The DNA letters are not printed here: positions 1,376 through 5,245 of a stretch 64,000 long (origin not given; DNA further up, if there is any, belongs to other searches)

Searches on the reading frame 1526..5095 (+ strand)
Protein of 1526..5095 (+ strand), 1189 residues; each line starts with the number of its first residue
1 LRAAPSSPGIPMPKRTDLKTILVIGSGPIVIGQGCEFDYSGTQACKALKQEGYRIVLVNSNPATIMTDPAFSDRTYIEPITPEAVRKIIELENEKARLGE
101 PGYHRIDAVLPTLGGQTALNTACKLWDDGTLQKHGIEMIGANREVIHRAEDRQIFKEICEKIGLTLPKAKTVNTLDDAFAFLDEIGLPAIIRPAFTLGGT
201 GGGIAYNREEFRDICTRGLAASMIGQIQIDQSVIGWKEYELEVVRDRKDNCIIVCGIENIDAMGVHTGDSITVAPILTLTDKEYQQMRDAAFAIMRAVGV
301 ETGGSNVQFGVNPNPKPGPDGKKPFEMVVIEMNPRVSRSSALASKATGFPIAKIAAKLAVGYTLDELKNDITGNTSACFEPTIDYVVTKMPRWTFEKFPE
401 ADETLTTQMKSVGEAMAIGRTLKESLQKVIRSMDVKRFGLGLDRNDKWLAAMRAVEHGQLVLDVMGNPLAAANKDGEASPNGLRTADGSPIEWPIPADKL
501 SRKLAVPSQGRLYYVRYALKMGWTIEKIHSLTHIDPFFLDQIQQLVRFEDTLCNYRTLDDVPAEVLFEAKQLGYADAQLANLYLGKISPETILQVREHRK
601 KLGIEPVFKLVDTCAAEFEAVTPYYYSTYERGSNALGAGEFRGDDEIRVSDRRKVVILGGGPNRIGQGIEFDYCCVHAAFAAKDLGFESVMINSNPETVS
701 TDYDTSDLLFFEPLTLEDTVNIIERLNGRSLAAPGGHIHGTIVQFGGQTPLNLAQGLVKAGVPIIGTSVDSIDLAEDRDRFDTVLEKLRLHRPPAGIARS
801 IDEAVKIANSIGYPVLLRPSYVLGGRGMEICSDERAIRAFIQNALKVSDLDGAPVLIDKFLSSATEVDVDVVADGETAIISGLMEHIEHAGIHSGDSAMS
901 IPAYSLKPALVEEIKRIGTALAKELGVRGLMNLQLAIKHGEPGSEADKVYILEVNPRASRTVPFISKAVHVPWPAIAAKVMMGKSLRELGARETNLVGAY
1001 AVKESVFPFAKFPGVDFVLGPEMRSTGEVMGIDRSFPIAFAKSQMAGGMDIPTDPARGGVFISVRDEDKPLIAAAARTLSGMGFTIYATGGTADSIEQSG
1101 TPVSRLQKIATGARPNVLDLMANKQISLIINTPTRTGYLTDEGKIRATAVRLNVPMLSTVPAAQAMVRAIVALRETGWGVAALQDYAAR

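Call 53: search_protein_families(library=pfam, proteins=[window:1526-5095:+], max_evalue=0.00001)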
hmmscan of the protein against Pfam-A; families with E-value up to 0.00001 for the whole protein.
window:1526-5095:+ (1189 aa): 6 families
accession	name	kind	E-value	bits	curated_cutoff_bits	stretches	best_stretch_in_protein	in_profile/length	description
PF02786.22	CPSase_L_D2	-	3.2e-99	331.1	19.8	2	151-366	1-210/211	Carbamoyl-phosphate synthase L chain, ATP binding domain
PF25596.1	CPSase_L_D1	-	2e-85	282.9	27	2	19-147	3-117/118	Carbamoyl phosphate synthase preATP-grasp domain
PF02787.25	CPSase_L_D3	-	1.3e-24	86.4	26.6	1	503-582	2-79/80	Carbamoyl-phosphate synthetase large chain, oligomerisation domain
PF02142.27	MGS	-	6e-17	62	24.1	1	1073-1157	3-93/94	MGS-like domain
PF02222.28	ATP-grasp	-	2.4e-09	37.5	27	1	785-958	3-163/179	ATP-grasp domain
PF07478.18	Dala_Dala_lig_C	-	1.8e-06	28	24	0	805-956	29-174/204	D-ala D-ala ligase C-terminus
